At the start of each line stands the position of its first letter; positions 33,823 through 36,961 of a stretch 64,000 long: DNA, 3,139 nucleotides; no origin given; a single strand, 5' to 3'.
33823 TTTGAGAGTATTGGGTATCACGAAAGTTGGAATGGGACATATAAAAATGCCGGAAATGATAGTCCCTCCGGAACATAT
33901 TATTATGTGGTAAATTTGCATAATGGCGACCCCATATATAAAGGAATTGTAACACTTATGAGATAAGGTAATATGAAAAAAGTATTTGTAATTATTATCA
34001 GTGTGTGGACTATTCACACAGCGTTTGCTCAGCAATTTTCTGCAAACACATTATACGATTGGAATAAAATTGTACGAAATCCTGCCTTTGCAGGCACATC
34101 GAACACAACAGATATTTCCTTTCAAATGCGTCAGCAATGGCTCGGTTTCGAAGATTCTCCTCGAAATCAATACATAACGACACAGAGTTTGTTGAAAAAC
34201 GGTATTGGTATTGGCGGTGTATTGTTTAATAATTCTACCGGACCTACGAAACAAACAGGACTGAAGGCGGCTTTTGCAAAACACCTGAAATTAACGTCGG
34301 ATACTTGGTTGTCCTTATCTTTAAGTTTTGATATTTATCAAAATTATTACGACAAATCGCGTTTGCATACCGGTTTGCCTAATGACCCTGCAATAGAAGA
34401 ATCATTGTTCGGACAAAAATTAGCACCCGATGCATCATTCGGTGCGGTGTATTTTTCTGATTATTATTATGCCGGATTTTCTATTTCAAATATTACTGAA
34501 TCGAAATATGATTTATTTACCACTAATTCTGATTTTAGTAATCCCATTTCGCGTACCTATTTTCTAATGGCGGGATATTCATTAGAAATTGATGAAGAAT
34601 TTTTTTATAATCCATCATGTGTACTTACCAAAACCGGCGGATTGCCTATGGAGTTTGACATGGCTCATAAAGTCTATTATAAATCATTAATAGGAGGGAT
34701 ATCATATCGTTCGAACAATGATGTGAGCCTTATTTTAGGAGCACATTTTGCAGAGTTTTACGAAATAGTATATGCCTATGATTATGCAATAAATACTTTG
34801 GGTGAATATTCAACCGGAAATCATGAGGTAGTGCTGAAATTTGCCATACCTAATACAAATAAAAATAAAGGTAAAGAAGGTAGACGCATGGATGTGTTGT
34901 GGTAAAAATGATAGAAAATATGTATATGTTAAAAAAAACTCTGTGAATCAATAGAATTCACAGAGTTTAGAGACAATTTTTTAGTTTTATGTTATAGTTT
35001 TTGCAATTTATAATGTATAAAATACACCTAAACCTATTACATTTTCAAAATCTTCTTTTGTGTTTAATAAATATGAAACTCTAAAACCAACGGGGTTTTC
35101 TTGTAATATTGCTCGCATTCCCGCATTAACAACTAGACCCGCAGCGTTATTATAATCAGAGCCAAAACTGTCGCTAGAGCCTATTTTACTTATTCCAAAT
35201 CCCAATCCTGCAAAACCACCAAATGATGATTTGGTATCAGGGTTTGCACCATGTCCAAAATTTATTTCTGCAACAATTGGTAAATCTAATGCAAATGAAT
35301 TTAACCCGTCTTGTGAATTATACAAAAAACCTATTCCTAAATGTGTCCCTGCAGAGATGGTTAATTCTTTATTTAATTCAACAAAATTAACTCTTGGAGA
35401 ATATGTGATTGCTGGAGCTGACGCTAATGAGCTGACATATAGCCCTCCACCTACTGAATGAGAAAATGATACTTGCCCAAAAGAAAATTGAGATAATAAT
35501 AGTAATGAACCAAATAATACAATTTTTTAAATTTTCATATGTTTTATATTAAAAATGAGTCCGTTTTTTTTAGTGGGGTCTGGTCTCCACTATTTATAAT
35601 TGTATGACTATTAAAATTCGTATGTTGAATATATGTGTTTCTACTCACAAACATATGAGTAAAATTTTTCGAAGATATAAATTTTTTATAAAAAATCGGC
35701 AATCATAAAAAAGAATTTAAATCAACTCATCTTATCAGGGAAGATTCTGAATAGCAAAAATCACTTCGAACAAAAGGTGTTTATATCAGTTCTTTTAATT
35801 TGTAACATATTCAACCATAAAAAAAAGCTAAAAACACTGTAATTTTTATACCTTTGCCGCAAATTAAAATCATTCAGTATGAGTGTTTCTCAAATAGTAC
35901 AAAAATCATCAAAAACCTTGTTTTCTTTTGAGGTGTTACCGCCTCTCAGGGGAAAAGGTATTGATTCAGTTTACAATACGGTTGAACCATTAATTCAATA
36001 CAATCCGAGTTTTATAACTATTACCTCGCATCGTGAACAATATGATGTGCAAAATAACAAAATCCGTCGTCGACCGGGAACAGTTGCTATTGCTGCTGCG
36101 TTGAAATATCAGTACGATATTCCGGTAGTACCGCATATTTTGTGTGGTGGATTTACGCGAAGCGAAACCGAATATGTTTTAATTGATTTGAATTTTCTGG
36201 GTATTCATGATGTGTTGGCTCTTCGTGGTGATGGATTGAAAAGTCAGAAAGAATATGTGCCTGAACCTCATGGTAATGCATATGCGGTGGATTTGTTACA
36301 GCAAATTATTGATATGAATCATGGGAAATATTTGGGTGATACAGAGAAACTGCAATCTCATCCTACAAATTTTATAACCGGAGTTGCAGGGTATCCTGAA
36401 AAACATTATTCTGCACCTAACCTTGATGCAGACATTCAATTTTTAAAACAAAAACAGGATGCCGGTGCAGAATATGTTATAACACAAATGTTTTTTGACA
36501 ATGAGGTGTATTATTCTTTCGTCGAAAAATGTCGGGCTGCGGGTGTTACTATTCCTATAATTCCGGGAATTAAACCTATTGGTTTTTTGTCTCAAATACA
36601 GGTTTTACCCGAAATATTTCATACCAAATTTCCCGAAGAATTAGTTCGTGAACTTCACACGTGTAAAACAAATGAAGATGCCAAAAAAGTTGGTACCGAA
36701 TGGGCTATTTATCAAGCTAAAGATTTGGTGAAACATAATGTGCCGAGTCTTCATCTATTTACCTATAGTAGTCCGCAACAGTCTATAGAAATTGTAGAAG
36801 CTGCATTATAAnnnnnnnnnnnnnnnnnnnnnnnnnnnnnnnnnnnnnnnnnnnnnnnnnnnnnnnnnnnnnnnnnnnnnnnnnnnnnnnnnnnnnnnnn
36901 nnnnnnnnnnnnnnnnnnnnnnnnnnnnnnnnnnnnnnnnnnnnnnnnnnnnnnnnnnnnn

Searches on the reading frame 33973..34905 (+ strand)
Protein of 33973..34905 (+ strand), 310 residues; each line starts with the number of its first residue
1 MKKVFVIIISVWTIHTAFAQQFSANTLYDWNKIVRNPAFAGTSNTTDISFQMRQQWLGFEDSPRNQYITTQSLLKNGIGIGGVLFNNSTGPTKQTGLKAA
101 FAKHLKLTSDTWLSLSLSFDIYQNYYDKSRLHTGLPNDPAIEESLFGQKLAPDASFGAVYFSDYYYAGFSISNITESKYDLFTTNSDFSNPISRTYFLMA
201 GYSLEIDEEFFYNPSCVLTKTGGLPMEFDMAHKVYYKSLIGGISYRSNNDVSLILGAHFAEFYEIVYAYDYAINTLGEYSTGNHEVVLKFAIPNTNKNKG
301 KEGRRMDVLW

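Call 40: search_protein_families(library=pfam, proteins=[window:33973-34905:+], max_evalue=0.0001)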
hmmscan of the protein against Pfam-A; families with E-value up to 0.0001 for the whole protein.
window:33973-34905:+ (310 aa): 1 family
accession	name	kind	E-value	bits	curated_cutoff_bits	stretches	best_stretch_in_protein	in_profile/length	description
PF11751.14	PorP_SprF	-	7e-58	196.8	22.3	1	18-290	2-273/273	Type IX secretion system membrane protein PorP/SprF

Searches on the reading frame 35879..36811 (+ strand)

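Call 40: search_protein_families(library=pfam, proteins=[window:35879-36811:+], max_evalue=0.0001)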
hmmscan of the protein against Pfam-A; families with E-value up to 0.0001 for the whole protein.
window:35879-36811:+ (310 aa): 1 family
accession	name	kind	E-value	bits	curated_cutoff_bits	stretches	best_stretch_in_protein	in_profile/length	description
PF02219.23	MTHFR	-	4.1e-60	204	24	1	5-308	4-285/287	Methylenetetrahydrofolate reductase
